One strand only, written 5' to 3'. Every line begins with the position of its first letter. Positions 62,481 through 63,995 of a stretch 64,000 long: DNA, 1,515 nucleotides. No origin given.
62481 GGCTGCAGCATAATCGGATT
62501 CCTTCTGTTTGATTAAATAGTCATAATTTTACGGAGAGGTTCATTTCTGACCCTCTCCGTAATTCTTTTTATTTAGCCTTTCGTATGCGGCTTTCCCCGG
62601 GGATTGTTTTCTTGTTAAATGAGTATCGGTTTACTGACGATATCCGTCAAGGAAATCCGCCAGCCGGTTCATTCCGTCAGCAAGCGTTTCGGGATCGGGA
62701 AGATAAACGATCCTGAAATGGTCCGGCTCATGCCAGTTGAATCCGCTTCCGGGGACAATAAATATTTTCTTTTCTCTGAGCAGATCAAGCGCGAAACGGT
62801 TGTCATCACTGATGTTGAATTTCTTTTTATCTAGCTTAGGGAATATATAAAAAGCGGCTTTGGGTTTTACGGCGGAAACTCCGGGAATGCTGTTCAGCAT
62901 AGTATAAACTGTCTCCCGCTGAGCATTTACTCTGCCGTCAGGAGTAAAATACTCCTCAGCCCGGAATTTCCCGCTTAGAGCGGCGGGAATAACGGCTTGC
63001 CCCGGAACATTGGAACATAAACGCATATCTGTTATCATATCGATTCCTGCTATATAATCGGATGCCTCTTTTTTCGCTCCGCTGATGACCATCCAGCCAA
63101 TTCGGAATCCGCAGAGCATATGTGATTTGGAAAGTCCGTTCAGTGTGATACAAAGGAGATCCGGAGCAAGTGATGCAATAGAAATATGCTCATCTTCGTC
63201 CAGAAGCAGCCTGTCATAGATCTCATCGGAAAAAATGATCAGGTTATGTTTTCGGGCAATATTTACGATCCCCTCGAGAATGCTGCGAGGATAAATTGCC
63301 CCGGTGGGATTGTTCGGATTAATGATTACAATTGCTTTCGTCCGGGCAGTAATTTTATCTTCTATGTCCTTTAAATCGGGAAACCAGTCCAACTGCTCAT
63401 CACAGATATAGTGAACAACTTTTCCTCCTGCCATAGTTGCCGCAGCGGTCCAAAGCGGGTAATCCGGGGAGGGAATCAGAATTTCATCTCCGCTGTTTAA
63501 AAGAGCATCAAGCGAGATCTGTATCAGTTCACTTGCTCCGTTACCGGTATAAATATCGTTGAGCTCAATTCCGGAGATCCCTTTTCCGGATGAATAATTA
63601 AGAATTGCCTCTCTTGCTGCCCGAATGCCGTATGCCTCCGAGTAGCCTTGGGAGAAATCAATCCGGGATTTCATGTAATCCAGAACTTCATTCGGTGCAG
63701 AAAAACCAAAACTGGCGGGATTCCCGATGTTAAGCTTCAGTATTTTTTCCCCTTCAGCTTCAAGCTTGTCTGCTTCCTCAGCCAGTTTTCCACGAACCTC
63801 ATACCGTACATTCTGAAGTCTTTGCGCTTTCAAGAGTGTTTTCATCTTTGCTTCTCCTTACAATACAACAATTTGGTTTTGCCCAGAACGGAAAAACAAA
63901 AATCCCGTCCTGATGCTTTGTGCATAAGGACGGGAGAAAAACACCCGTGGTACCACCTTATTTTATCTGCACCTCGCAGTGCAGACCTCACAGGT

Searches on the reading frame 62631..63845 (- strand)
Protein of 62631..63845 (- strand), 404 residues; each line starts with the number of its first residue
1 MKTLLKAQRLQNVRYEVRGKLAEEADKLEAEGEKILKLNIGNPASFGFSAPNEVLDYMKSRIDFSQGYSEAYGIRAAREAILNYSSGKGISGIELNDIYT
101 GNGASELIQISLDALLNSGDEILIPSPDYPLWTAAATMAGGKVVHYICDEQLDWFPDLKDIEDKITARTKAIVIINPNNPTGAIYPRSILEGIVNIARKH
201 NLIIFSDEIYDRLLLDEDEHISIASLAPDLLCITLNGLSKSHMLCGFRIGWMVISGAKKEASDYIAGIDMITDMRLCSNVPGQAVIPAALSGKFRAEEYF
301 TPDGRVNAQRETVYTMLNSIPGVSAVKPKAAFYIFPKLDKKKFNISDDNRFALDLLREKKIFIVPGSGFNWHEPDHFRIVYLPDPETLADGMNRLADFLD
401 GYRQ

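Call 74: find_encoding_contigs(protein=window:62631-63845:-, flank=10000, max_places=1)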
Protein window:62631-63845:- (404 aa): 1 contig read that carries it; 1 place shown.
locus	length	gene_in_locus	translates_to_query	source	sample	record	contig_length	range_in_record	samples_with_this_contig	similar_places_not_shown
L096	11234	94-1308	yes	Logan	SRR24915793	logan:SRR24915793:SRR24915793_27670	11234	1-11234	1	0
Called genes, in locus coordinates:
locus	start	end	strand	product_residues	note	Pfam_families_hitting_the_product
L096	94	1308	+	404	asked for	PF00266:Aminotran_5 (faint), PF00155:Aminotran_1_2, PF01041:DegT_DnrJ_EryC1 (weak)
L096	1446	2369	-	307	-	-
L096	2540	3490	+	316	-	PF06078:DUF937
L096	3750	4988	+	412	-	PF13930:Endonuclea_NS_2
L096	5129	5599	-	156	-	PF00149:Metallophos (faint), PF12850:Metallophos_2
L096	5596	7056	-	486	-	PF05496:RuvB_N (faint), PF00004:AAA, PF17866:AAA_lid_6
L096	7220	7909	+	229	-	PF20260:PUA_4, PF04452:Methyltrans_RNA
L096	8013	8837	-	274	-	PF03009:GDPD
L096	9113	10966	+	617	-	PF00849:PseudoU_synth_2, PF05175:MTS (faint), PF05958:tRNA_U5-meth_tr, PF02475:TRM5-TYW2_MTfase (weak), PF03602:Cons_hypoth95, PF09445:Methyltransf_15, PF13649:Methyltransf_25 (weak), PF13847:Methyltransf_31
